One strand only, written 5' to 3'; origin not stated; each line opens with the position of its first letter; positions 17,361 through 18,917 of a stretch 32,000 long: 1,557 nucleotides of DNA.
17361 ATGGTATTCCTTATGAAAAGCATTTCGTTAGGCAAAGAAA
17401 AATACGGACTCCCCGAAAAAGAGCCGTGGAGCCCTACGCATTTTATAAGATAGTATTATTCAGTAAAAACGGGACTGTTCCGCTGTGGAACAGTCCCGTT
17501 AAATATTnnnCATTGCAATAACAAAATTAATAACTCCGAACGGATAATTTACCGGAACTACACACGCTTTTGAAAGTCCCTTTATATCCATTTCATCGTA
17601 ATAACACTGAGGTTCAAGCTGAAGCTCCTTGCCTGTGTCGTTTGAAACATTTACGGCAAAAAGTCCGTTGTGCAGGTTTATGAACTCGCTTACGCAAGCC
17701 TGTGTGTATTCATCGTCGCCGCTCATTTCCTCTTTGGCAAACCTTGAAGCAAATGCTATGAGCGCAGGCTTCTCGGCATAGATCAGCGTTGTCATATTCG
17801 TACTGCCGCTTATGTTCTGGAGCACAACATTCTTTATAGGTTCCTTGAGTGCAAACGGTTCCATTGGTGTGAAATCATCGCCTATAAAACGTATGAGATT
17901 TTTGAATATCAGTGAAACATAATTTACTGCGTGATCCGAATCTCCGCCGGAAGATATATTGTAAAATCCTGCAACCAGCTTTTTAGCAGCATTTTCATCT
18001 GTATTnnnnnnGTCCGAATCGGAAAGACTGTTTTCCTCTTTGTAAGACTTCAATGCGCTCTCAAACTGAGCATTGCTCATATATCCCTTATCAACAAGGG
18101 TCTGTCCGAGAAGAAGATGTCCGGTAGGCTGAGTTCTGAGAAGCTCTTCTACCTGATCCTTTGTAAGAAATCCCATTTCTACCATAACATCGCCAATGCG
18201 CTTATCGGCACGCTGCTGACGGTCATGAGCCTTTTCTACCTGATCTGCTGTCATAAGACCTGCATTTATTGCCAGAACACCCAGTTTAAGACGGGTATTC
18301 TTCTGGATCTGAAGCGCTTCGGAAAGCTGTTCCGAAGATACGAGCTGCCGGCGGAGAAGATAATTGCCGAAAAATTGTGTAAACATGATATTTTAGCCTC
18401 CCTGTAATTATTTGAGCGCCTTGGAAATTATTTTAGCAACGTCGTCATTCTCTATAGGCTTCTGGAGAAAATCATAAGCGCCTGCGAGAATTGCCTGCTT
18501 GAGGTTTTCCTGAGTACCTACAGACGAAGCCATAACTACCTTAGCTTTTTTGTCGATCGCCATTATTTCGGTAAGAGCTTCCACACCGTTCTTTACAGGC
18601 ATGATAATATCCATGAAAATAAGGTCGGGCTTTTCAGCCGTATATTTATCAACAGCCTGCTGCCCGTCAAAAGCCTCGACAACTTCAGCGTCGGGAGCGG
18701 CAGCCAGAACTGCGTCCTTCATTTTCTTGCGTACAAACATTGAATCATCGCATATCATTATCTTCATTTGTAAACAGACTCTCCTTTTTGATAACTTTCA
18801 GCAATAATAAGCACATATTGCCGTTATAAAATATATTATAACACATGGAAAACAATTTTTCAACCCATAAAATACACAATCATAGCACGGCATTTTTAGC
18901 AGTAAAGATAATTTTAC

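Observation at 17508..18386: Tandem MshEN-type c-di-GMP-binding motifs fused to a CheX-like CheY-P phosphatase, encoded directly after cheY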

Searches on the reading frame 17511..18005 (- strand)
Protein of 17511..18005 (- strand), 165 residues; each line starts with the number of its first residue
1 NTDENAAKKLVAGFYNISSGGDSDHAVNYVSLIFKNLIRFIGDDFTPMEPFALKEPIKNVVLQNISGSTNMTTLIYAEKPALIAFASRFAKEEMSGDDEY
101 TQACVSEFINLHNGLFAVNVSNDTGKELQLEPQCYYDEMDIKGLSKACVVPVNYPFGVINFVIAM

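Call 43: search_solved_structures(query=A2, max_evalue=10, show_alignments=4)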
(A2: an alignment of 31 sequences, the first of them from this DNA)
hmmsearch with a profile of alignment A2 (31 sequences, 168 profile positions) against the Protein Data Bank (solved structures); distinct sequences matched with E-value up to 10: 8.
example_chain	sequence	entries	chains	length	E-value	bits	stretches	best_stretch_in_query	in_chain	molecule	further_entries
1squ_A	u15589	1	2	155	1.3e-05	27.9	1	66-164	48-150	CheX protein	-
1xko_A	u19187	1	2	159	1.4e-05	27.8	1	66-164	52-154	CHEMOTAXIS protein cheX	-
3hzh_B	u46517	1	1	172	6.9e-05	25.6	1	66-159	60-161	Chemotaxis operon protein (CheX)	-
3iic_A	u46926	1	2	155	0.0008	22.2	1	72-164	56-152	CheC domain protein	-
3hm4_A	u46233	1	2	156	0.0071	19.1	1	59-163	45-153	Chemotaxis protein CheX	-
2qee_A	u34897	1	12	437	0.51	13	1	19-59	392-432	BH0493 protein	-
3h2d_A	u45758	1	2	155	0.67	12.6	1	29-160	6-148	CheC-like superfamily protein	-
6vpw_A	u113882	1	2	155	0.82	12.4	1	33-163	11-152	Chemotaxis protein CheX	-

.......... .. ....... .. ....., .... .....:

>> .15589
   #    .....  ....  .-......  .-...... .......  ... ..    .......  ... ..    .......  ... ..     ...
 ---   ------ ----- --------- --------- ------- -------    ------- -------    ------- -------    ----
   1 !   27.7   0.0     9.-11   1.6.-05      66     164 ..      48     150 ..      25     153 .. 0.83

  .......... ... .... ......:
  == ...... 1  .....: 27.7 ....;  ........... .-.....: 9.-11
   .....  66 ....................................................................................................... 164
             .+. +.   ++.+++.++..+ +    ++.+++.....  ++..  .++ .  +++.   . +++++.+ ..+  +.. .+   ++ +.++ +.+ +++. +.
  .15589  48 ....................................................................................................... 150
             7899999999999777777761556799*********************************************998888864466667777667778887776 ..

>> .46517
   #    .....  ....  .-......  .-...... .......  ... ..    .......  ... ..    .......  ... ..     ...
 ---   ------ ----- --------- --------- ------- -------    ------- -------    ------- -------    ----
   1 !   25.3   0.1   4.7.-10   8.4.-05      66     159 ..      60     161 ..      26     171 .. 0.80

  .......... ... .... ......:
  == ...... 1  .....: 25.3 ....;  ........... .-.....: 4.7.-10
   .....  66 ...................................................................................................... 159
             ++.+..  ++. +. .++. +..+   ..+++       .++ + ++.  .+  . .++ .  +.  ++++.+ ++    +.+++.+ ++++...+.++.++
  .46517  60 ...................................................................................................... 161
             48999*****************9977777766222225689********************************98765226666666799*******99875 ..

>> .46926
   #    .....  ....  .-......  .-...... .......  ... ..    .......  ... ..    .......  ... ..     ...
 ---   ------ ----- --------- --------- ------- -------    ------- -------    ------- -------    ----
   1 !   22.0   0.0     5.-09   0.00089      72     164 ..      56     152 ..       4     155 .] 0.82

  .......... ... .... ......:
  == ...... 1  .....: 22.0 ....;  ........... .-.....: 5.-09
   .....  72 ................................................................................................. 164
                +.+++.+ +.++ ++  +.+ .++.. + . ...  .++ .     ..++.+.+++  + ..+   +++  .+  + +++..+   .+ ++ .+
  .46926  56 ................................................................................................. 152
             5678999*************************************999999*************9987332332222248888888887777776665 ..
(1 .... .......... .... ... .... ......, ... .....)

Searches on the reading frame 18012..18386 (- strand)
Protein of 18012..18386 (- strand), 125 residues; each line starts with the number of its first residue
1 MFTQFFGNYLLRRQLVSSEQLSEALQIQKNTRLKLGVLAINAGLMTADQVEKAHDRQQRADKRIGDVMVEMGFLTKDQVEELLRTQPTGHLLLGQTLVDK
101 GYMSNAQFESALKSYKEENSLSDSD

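Call 73: predict_structure(alignment_id=A3)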
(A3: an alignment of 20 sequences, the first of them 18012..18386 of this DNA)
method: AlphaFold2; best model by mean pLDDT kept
length: 125 residues; sequences in the alignment: 20
mean_pLDDT: 89.5   pTM: 0.78
mean pLDDT of the five models: 89.5, 88.6, 88.1, 86.8, 85.4
residues with pLDDT >= 90: 83; 70-90: 39; 50-70: 3; < 50: 0
segments of 3 or more residues with pLDDT < 50: none
pLDDT, mean of each block of 10 residues (from residue 1): 89 94 91 89 91 90 91 93 84 93 93 89 66
secondary structure, 60 per line:
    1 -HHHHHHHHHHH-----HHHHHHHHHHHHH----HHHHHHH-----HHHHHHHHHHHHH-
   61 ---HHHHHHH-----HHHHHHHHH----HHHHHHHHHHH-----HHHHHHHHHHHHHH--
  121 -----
elements in order: H2-12 H18-30 H35-41 H47-59 H64-70 H76-84 H89-99 H105-118

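Call 75: fold_search(model_id=the predicted structure, library=pdb)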
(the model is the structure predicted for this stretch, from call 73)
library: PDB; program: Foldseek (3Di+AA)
matches with E <= 10: 136; with E <= 0.001: 0
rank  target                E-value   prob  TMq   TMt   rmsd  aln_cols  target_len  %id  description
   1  5htl_B                8.3e-02  1.00  0.41  0.36   0.8        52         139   33  Structure of MshE with cdg (released 2016-10-05)
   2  5htl_A                5.4e-01  1.00  0.40  0.36   1.1        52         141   33  Structure of MshE with cdg (released 2016-10-05)
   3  8pfa_A                6.1e-01  0.91  0.33  0.30   7.2        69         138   19  X-ray structure of the Thermus thermophilus K167R mutant of the PilF-GSPIIB domain in the c-di-GMP bound state (released 2024-06-26)
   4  6ivn_A                7.6e-01  0.06  0.19  0.10  17.0       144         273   16  Crystal structure of a membrane protein G264A (released 2019-11-06)
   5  9gl5_A                9.6e-01  0.85  0.33  0.30   6.6        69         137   22  X-ray structure of the Thermus thermophilus Q190E mutant of the PilF-GSPIIB domain in the c-di-GMP bound state (released 2025-06-25)
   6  6ivl_A                1.1e+00  0.05  0.18  0.11  16.0       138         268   17  Crystal structure of a membrane protein L259A (released 2019-11-06)
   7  4wd7_A                1.3e+00  0.05  0.19  0.11  16.2       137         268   17  Crystal structure of a bacterial Bestrophin homolog from Klebsiella pneumoniae by Zn-SAD phasing (released 2014-10-01)
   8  6iv3_D                1.3e+00  0.04  0.18  0.10  16.9       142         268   17  Crystal structure of a bacterial Bestrophin homolog from Klebsiella pneumoniae with a mutation W252A (released 2019-11-13)
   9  6ivn_D                1.3e+00  0.04  0.19  0.11  17.0       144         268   16  Crystal structure of a membrane protein G264A (released 2019-11-06)
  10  6ivp_D                1.3e+00  0.04  0.19  0.11  16.2       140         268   14  Crystal structure of a membrane protein P262A (released 2019-11-06)
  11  6ivp_A                1.3e+00  0.04  0.19  0.10  17.2       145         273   17  Crystal structure of a membrane protein P262A (released 2019-11-06)
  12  9glg_A                1.5e+00  0.72  0.32  0.29   7.0        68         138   20  X-ray structure of the Thermus thermophilus Q218E mutant of the PilF-GSPIIB domain in the c-di-GMP bound state (released 2025-06-25)
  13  6ivm_B                1.5e+00  0.06  0.22  0.12  13.7       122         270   14  Crystal structure of a membrane protein P143A (released 2019-11-06)
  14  8pdk_A                1.6e+00  0.72  0.33  0.30   6.5        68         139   24  X-ray structure of the Thermus thermophilus PilF-GSPIIB domain in the c-di-GMP bound state (released 2024-06-26)
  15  9egq_C                1.6e+00  0.08  0.27  0.12  16.8       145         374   12  Human BEST1 bound to GABA in an intermediate state (released 2025-04-09)
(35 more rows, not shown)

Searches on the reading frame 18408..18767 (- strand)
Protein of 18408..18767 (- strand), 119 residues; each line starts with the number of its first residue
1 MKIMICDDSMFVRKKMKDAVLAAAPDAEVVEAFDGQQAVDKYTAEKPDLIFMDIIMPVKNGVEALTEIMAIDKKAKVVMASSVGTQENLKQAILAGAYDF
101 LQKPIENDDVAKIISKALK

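Call 3: search_protein_families(library=pfam, proteins=[window:18408-18767:-], max_evalue=1)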
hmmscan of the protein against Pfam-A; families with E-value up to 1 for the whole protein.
window:18408-18767:- (119 aa): 1 family
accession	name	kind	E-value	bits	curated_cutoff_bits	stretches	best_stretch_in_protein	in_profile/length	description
PF00072.30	Response_reg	-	6.2e-22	78.3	30.2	1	3-114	1-110/111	Response regulator receiver domain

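Call 4: search_protein_families(library=ncbifam, proteins=[window:18408-18767:-], max_evalue=1)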
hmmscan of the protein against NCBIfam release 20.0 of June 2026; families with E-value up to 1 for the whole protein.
window:18408-18767:- (119 aa): 101 families (the best 25 are shown)
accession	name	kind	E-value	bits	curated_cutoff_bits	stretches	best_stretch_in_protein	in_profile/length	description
NF041367.1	CheY_Halo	equivalog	8.2e-28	97.1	200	1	3-116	1-112/114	chemotaxis protein CheY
NF001965.0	PRK00742.1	subfamily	9e-24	84.3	293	1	1-107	4-111/357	chemotaxis-specific protein-glutamate methyltransferase CheB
NF009206.0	PRK12555.1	subfamily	2.9e-20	72.5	342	1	1-107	1-108/340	chemotaxis-specific protein-glutamate methyltransferase CheB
NF008469.0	PRK11361.1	equivalog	1.9e-17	63.1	714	1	2-119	6-121/461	acetoacetate metabolism transcriptional regulator AtoC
NF007935.0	PRK10651.1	equivalog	3e-16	59.3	250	1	2-117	8-123/216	two-component system response regulator NarL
TIGR02915.1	PEP_resp_reg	equivalog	1.7e-15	56.8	502.6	1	3-118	1-117/445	PEP-CTERM-box response regulator transcription factor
TIGR02875.1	spore_0_A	equivalog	9.2e-15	54.6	200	1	2-115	4-119/262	sporulation transcription factor Spo0A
NF052445.1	RespRegMctR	equivalog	1.3e-14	54.1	300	1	2-116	3-117/205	two-component system response regulator MctR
NF007969.0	PRK10693.1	equivalog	5.7e-14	51.9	329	1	2-107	9-112/337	two-component system response regulator RssB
NF051850.1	RespRegRprY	equivalog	3.2e-13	49.6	370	1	1-114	5-116/234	response regulator transcription factor RprY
TIGR01818.1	ntrC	equivalog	4.7e-13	48.8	558.6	1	3-118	1-114/463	nitrogen regulation protein NR(I)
NF045505.1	RR_RssB_Pseudo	equivalog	9.6e-13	47.9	700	1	2-109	7-112/394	two-component system response regulator RssB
NF040689.1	MtrAB_MtrA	equivalog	3.5e-12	46.2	300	1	3-113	1-109/219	MtrAB system response regulator MtrA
NF051870.1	NAssimRespRegNtrX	equivalog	4.7e-12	45.5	600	1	2-118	3-119/452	nitrogen assimilation response regulator NtrX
NF045944.1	ResRegRpaBCyano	equivalog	6e-12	45.4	330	1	4-115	1-109/229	response regulator transcription factor RpaB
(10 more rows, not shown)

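Call 59: search_solved_structures(query=window:18408-18767:-, max_evalue=1e-10)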
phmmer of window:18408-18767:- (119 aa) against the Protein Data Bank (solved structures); distinct sequences matched with E-value up to 1e-10: 29.
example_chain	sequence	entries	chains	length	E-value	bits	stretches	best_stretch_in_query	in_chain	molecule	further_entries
1tmy_A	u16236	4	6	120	5e-24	87.9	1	2-117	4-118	CHEY PROTEIN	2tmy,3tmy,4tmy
4iga_A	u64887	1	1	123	5.5e-24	87.8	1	2-117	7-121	Chemotaxis protein CheY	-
1u0s_Y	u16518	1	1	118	6.4e-24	87.6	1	2-116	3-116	Chemotaxis protein cheY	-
4qyw_A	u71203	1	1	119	2.4e-23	85.7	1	2-117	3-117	Chemotaxis protein CheY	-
6c40_B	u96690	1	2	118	2.5e-22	82.4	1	2-116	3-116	Chemotaxis protein CheY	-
8q52_A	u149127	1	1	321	3.9e-22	81.8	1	2-108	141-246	Leucine-specific-binding protein,Chemotaxis protein CheY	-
9rhz_C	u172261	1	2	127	1.4e-21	80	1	2-115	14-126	Chemotaxis protein CheY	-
6er7_A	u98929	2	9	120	2.6e-21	79.2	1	2-117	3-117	120aa long hypothetical chemotaxis protein (CheY)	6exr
3cwo_X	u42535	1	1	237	2.9e-17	66.2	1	30-108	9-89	beta/alpha-barrel protein based on 1THF and 1TMY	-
2lle_A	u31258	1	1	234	3.2e-16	62.8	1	30-104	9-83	Chemotaxis protein CheY, Imidazole glycerol phosphate synthase subunit HisF chimera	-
3hzh_A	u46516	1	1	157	1.1e-15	61.1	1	2-111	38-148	Chemotaxis response regulator (CheY-3)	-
3t8y_A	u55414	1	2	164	9.7e-15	58.1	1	2-105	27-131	Chemotaxis response regulator protein-glutamate methylesterase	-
9xzo_A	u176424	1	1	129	9.6e-14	54.9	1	2-117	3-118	De novo protein M1X0B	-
6ekg_Y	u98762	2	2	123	7.4e-13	52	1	2-111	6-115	Chemotaxis protein CheY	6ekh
7od9_B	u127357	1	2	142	1.2e-12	51.4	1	2-111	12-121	Response regulator receiver protein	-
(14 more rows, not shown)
